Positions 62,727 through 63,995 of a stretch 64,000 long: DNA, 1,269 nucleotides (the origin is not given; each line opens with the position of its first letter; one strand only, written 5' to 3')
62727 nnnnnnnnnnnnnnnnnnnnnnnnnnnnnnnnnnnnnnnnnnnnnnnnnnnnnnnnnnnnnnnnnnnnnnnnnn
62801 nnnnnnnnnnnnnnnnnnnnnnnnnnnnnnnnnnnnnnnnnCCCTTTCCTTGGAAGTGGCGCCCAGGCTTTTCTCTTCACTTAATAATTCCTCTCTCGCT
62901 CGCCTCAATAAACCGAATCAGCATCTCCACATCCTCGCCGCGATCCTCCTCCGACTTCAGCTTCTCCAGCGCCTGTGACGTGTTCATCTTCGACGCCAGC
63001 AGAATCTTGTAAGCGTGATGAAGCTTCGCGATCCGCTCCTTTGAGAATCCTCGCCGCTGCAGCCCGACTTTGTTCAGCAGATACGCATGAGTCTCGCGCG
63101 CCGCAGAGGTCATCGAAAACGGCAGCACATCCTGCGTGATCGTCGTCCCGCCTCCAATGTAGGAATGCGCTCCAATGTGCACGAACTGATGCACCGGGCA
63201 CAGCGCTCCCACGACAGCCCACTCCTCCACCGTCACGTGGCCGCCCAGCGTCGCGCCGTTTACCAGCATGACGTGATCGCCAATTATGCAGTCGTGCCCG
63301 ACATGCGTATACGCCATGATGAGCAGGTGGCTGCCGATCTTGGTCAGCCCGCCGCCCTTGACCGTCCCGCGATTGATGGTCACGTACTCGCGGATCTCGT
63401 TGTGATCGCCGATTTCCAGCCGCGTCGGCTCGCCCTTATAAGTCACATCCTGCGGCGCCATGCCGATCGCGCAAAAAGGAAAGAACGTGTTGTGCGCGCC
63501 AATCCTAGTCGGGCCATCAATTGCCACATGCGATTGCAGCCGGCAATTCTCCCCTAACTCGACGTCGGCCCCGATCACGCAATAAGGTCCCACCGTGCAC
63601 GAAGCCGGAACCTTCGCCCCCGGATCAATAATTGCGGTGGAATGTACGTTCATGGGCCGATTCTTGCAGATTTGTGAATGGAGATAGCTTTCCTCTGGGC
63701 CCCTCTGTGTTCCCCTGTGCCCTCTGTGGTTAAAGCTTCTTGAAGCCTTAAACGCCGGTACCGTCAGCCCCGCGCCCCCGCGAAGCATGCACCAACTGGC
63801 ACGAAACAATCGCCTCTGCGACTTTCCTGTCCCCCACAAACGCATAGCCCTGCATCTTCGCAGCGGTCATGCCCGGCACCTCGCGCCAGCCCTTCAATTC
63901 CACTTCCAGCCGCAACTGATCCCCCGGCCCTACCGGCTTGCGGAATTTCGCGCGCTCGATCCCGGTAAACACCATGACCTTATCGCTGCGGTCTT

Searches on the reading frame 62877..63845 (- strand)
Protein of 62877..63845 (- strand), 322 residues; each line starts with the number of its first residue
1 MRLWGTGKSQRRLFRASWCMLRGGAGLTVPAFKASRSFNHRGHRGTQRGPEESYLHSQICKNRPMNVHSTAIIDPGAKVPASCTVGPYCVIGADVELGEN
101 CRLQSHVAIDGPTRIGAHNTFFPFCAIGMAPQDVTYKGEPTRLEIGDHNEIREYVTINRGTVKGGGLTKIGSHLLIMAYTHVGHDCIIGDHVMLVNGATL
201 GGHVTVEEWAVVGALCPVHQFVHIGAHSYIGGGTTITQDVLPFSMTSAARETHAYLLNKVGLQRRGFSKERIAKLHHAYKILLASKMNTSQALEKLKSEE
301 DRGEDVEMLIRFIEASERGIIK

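Call 24: search_protein_families(library=pfam, proteins=[window:62877-63845:-], max_evalue=0.0001)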
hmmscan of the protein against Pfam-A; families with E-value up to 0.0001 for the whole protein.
window:62877-63845:- (322 aa): 3 families
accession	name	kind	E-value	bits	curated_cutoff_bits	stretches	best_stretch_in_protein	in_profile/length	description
PF00132.30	Hexapep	-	2.2e-24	84.5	27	2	168-202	2-36/36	Bacterial transferase hexapeptide (six repeats)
PF13720.11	Acetyltransf_11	-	1.3e-23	83.6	24.5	1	239-321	1-82/82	Udp N-acetylglucosamine O-acyltransferase; Domain 2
PF25084.1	LbH_EIF2B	-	2.3e-09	37.6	54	0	167-238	27-95/105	EIF2B subunit epsilon LbH domain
